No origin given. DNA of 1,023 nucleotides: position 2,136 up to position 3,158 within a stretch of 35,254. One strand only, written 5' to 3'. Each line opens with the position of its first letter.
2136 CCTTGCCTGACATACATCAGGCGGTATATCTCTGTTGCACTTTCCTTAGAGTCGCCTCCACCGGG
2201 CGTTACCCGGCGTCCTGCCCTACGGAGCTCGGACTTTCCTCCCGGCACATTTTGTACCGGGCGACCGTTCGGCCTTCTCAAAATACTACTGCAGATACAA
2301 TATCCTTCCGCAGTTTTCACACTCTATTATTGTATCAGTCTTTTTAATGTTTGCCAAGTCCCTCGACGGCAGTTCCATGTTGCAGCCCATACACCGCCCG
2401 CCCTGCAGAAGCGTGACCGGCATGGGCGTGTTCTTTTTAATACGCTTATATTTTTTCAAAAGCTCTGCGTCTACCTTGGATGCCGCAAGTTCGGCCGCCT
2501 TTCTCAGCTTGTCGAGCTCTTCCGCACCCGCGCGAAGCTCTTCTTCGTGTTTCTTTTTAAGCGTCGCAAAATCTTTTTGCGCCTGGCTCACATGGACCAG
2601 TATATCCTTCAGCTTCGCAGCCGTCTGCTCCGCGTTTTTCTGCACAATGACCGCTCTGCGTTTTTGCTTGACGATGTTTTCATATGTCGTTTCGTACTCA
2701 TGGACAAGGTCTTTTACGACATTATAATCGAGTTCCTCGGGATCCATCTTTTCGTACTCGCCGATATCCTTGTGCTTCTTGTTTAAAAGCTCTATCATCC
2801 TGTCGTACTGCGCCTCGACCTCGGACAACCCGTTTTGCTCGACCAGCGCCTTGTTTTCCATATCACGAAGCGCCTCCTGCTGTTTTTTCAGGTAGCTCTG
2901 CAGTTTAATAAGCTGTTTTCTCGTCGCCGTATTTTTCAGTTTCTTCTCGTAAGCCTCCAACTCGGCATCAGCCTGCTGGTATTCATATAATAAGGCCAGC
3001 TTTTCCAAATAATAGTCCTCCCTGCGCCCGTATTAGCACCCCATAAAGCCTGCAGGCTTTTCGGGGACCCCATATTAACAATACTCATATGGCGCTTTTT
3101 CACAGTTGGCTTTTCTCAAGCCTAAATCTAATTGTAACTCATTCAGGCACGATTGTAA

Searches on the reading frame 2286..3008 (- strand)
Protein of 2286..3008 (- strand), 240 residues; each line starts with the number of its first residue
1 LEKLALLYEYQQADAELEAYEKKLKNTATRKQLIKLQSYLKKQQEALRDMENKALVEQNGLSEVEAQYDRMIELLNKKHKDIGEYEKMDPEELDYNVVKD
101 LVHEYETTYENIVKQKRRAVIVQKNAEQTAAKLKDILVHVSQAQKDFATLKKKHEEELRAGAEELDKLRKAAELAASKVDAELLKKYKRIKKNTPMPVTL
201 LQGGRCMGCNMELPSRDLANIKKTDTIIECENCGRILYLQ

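Call 44: search_protein_families(library=pfam, proteins=[window:2286-3008:-], max_evalue=0.01)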
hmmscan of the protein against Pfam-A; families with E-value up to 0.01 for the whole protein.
window:2286-3008:- (240 aa): 1 family
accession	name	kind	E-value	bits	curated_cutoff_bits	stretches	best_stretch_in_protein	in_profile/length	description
PF02591.20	Zn_ribbon_9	-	5.4e-14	52.4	29.1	1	205-237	1-33/33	C4-type zinc ribbon domain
